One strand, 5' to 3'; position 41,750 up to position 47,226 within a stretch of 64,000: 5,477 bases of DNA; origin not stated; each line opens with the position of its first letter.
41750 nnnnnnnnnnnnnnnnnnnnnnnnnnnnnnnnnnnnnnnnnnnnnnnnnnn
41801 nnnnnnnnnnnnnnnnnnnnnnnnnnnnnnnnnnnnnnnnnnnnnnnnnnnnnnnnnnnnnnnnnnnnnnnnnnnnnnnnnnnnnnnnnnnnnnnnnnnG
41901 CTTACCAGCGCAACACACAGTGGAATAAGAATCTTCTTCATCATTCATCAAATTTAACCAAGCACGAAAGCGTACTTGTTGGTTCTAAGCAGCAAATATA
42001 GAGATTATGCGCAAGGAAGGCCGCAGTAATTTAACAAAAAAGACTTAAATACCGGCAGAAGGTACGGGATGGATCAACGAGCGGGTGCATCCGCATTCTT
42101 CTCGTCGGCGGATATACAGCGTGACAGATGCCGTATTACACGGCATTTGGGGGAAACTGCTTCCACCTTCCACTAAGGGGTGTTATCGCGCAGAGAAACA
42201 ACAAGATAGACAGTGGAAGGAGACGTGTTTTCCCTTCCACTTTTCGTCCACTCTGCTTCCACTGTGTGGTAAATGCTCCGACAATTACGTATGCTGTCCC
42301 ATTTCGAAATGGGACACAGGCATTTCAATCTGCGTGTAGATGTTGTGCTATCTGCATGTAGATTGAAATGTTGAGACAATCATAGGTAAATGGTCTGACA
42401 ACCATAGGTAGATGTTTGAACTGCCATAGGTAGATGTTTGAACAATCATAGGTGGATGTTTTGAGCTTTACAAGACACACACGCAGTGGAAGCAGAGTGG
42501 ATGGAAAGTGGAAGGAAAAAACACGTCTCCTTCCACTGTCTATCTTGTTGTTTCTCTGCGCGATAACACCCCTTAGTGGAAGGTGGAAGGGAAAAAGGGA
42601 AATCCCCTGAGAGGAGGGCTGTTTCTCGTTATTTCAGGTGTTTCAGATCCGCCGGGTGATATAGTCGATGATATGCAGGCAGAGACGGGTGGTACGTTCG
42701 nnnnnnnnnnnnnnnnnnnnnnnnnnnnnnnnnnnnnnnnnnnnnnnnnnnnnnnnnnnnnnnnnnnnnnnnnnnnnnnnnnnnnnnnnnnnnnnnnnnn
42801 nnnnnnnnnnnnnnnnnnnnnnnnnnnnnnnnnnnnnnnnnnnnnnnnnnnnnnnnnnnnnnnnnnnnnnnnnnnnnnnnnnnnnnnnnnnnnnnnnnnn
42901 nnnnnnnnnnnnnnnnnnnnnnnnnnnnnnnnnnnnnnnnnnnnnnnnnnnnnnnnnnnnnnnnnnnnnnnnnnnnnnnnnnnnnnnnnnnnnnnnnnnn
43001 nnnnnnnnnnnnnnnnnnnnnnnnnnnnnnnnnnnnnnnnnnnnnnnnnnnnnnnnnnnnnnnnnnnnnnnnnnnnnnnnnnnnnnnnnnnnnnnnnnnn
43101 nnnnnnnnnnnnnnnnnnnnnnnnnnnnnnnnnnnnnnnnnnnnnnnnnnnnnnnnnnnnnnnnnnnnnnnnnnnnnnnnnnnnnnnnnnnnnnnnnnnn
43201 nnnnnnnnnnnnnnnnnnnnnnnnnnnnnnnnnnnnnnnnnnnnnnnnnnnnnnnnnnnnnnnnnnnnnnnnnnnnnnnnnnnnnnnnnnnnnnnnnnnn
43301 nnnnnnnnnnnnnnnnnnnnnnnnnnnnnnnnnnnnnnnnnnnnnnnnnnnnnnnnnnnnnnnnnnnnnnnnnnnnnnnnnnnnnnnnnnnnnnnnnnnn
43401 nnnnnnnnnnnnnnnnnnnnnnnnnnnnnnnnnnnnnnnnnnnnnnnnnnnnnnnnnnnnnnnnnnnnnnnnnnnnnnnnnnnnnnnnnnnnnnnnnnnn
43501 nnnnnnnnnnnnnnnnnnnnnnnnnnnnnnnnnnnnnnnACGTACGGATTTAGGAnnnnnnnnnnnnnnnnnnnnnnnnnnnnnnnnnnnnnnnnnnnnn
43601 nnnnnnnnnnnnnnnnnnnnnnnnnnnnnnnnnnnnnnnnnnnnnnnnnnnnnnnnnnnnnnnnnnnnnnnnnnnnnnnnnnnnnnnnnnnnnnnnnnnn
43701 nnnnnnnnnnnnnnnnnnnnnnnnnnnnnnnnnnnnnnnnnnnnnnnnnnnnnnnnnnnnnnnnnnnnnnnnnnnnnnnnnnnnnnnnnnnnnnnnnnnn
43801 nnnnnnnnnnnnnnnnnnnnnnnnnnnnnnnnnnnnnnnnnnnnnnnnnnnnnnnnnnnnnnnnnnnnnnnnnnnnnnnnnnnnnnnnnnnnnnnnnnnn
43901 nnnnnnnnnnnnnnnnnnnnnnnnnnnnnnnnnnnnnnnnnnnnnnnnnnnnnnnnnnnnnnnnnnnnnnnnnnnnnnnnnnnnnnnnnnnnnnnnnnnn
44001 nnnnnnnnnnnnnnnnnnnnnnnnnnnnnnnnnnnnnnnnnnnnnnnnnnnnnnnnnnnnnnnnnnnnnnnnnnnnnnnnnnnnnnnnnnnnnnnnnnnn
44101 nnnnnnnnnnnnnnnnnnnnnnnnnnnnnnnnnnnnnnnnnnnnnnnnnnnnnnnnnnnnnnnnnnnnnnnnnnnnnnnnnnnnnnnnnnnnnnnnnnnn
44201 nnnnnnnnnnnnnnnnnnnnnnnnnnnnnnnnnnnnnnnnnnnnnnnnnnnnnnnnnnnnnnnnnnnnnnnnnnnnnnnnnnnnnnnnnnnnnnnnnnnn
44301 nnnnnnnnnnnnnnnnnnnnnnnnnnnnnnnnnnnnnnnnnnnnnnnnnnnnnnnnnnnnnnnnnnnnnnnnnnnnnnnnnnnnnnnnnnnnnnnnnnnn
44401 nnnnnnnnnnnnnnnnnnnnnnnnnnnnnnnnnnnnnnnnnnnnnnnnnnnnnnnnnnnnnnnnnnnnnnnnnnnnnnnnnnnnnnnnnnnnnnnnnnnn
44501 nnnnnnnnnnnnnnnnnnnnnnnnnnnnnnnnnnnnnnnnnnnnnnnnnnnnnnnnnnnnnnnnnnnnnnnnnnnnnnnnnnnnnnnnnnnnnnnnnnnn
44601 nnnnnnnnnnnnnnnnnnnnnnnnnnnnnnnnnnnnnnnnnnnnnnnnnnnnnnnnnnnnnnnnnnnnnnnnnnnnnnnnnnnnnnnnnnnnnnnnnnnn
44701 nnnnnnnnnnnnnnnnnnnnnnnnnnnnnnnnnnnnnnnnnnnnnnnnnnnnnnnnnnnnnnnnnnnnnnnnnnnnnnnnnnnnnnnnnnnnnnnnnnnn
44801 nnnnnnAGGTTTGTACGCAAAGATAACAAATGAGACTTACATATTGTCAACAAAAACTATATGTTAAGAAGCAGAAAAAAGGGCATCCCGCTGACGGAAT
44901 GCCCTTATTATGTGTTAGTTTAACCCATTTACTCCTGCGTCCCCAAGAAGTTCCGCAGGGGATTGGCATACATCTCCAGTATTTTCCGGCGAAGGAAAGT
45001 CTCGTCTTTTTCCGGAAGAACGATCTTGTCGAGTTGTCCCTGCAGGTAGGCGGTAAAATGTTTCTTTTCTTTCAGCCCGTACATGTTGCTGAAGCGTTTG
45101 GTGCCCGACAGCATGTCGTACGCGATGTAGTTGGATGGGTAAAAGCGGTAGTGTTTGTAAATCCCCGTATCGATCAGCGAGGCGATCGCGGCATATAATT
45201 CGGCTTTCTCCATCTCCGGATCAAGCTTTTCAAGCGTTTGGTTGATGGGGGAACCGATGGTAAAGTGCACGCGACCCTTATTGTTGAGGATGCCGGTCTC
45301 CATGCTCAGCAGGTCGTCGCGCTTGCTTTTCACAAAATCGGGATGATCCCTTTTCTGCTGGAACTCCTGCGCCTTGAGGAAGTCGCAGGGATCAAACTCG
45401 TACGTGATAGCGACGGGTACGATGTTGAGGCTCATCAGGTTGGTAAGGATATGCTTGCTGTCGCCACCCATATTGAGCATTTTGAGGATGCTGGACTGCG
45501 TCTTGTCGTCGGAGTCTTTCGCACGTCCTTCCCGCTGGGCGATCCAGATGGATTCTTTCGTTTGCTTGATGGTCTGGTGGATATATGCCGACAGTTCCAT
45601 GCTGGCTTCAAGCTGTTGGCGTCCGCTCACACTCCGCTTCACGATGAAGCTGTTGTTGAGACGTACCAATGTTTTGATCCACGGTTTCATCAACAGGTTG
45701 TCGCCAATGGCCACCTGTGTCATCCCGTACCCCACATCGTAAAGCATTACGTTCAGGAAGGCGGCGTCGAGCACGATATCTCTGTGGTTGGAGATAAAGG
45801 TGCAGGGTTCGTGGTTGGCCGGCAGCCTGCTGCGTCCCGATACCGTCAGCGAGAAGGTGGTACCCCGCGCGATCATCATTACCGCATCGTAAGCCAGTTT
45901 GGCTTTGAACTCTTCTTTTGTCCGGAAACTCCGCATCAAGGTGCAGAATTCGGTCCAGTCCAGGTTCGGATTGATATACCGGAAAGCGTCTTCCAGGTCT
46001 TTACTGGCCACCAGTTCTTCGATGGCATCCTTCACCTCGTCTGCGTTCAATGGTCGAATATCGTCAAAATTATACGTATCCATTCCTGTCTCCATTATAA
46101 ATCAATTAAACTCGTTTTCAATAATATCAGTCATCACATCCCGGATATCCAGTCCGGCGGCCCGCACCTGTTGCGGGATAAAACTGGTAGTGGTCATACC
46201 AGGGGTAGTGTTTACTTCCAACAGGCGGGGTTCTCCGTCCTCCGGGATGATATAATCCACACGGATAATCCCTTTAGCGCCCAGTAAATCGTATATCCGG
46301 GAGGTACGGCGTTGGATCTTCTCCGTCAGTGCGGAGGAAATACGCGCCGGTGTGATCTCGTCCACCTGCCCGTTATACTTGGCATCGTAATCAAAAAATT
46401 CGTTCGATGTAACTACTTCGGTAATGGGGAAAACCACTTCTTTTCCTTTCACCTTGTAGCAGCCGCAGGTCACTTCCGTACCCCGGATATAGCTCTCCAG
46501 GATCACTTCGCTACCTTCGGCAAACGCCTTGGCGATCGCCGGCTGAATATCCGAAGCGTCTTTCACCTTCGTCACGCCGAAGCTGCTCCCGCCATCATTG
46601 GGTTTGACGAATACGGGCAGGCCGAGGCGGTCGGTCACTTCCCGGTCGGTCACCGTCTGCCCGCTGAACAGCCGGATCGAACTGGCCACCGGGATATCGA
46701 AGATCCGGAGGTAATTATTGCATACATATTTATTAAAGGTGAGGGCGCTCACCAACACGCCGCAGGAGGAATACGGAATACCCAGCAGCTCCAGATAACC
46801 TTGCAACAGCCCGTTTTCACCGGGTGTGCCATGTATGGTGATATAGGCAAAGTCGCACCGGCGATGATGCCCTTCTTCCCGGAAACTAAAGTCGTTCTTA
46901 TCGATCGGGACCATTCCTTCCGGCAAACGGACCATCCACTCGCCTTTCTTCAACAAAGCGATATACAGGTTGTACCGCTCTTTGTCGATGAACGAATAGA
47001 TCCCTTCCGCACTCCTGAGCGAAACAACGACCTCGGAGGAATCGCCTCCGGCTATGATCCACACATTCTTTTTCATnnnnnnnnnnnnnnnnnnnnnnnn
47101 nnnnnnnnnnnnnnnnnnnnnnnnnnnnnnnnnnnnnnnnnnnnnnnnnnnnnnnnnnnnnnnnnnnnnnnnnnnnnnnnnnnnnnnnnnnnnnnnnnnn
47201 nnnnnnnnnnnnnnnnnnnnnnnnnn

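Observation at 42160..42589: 430-bp element with ~110-bp inverted arms and a highly structured 209-bp core: MITE-like element, long-hairpin RNA, or recombination-invertible segment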

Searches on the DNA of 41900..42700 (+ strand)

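Call 11: search_rna_families(source=window, start=41900, end=42700, threshold=evalue, max_evalue=10)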
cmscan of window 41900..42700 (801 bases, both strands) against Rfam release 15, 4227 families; matches with E-value up to 10: 12.
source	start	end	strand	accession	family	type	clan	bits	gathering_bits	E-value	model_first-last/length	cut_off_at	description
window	42232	42516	+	RF04209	MIR7533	Gene; miRNA;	-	33.6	230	7.8e-05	1-249/249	no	MIR7533 microRNA precursor family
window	42228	42520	-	RF04209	MIR7533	Gene; miRNA;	-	31.6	230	0.00023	1-249/249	no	MIR7533 microRNA precursor family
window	42320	42371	+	RF00990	mir-552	Gene; miRNA;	-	21.7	100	0.14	1-83/83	no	mir-552 microRNA precursor family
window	42488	42555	+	RF00707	mir-197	Gene; miRNA;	-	21.5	74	0.62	1-75/75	no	mir-197 microRNA precursor family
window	42498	42547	+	RF03778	mir-483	Gene; miRNA;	-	20.1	60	0.56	1-75/75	no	mir-483 microRNA precursor family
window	42500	42542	-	RF03210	mir-7359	Gene; miRNA;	-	17.2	90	3.8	1-56/56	no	mir-7359 microRNA precursor family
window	42498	42546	+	RF03629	mir-641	Gene; miRNA;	-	16.8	100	3.6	1-98/98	no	mir-641 microRNA precursor family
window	42225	42240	+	RF01072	TMV_UPD-PK3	Cis-reg;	-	15.4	34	0.52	2-17/31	no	Pseudoknot of upstream pseudoknot domain (UPD) of the 3'UTR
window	42507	42536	-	RF04083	MIR528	Gene; miRNA;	-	15.1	62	4.7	1-89/89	no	MIR528 microRNA precursor family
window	42318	42431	+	RF01432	snoR143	Gene; snRNA; snoRNA; HACA-box;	-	14.7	50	7.4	1-169/169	no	small nucleolar RNA snoR143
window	42318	42373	+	RF04092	MIR1508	Gene; miRNA;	-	14.7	70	9.9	1-91/91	no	MIR1508 microRNA precursor family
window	42213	42241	+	RF04083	MIR528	Gene; miRNA;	-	14.2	62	8.3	1-89/89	no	MIR528 microRNA precursor family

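Call 41: search_dna_similar(query=window:42100-42642:+, collection=plasmids, mode=distant, max_evalue=0.01)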
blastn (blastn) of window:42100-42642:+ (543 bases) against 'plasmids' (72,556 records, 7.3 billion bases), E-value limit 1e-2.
No match.

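Call 42: search_dna_similar(query=window:42100-42642:+, collection=phages, mode=distant, max_evalue=0.01)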
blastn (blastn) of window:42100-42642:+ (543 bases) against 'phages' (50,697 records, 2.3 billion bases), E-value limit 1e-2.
No match.

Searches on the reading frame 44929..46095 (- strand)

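Call 13: search_protein_families(library=pfam, proteins=[window:44929-46095:-])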
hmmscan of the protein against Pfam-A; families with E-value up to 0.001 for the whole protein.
window:44929-46095:- (388 aa): 1 family
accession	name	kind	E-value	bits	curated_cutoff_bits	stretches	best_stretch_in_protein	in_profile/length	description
PF01553.26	Acyltransferase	-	5.9e-08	33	23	1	83-230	2-131/132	Acyltransferase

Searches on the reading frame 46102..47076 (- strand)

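Call 13: search_protein_families(library=pfam, proteins=[window:46102-47076:-])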
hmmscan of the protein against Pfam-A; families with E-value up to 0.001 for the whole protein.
window:46102-47076:- (324 aa): 6 families
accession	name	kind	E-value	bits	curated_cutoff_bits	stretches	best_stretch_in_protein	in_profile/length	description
PF07478.18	Dala_Dala_lig_C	-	1.2e-49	169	24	1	126-320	5-204/204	D-ala D-ala ligase C-terminus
PF01820.27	Dala_Dala_lig_N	-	3.7e-19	69.8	34.6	1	4-105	1-121/121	D-ala D-ala ligase N-terminus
PF13535.11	ATP-grasp_4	-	1.4e-09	38.2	27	1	152-290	2-150/160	ATP-grasp domain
PF02655.19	ATP-grasp_3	-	5.7e-08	33.5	23.2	1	150-290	29-155/160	ATP-grasp domain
PF02222.28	ATP-grasp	-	2.1e-07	31.2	27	1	144-276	22-148/179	ATP-grasp domain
PF02786.22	CPSase_L_D2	-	7.9e-05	22.7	19.8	1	121-290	7-178/211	Carbamoyl-phosphate synthase L chain, ATP binding domain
